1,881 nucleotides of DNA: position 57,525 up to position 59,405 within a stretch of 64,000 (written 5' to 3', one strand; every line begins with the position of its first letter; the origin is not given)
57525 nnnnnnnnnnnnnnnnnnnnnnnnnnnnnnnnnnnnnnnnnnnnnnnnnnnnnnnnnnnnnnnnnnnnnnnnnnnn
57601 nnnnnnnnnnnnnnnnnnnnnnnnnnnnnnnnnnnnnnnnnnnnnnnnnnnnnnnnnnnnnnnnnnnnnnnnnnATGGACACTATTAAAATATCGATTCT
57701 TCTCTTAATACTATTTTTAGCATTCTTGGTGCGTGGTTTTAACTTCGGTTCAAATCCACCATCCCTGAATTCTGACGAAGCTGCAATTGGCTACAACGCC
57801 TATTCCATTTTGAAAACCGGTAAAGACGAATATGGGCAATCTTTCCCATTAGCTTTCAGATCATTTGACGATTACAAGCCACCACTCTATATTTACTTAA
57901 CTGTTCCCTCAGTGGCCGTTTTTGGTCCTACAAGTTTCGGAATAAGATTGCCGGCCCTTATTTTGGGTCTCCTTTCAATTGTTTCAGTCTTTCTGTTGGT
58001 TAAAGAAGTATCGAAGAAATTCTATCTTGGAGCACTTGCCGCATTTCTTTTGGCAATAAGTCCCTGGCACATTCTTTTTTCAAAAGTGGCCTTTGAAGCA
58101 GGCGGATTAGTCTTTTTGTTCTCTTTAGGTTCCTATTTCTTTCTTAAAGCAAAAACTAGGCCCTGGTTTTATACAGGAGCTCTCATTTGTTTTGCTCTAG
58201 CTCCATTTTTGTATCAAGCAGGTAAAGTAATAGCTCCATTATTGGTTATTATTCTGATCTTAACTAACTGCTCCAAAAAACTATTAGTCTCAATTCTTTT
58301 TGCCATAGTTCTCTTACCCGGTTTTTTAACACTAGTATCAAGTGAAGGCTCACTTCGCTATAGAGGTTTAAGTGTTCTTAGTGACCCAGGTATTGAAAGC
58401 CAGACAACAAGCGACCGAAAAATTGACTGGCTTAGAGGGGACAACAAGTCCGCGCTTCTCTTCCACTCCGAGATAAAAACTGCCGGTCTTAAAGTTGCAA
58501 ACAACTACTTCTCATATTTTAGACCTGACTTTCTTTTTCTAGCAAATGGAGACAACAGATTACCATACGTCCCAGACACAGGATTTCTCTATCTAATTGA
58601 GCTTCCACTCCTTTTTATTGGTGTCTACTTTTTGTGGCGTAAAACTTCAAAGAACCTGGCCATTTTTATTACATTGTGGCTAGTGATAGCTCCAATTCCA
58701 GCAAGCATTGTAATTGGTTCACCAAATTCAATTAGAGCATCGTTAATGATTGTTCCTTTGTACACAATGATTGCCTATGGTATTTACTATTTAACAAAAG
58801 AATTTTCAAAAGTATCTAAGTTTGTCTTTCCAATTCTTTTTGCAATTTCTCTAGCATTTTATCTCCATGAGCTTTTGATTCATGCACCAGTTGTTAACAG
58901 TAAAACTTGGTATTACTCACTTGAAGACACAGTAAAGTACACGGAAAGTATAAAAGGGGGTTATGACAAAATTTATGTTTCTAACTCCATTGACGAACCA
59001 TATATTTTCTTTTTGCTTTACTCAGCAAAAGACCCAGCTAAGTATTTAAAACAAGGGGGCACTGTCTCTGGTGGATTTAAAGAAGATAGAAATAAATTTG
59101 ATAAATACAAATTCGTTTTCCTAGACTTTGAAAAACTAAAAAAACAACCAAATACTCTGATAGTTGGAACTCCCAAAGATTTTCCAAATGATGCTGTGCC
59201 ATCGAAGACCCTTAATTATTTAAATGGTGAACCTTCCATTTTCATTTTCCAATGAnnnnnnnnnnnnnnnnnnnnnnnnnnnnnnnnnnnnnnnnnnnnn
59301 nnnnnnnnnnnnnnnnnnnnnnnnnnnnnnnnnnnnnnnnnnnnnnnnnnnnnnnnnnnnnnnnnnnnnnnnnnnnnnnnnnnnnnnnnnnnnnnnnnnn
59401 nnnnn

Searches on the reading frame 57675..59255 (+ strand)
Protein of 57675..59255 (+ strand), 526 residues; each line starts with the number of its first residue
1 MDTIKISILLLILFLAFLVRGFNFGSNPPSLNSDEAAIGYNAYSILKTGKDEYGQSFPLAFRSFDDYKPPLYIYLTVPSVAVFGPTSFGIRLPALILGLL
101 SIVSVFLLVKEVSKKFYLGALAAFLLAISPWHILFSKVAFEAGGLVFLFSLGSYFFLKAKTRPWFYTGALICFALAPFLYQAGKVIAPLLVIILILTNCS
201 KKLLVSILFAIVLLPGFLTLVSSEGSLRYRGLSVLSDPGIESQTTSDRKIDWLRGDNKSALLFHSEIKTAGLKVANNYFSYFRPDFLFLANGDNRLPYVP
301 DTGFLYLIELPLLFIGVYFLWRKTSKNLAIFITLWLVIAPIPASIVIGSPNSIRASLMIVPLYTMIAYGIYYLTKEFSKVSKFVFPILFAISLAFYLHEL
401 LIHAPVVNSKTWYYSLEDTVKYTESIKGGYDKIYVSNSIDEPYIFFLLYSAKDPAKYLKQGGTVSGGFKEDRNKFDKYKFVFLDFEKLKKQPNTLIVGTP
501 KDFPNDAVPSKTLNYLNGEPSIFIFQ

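Call 9: search_protein_families(library=pfam, proteins=[window:57675-59255:+], max_evalue=0.01)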
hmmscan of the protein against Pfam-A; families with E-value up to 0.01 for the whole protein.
window:57675-59255:+ (526 aa): 1 family
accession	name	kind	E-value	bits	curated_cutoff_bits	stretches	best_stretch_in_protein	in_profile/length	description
PF13231.12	PMT_2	-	1.9e-07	31.9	26.1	1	68-214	2-148/160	Dolichyl-phosphate-mannose-protein mannosyltransferase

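Call 82: search_protein_families(library=ncbifam, proteins=[window:57675-59255:+], max_evalue=0.01)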
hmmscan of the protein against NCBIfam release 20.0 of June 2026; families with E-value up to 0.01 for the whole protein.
window:57675-59255:+ (526 aa): 1 family
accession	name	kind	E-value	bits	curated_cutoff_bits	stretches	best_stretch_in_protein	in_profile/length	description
TIGR03663.1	TIGR03663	subfamily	1.9e-05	23.9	126.25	1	8-150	3-130/435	flippase activity-associated protein Agl23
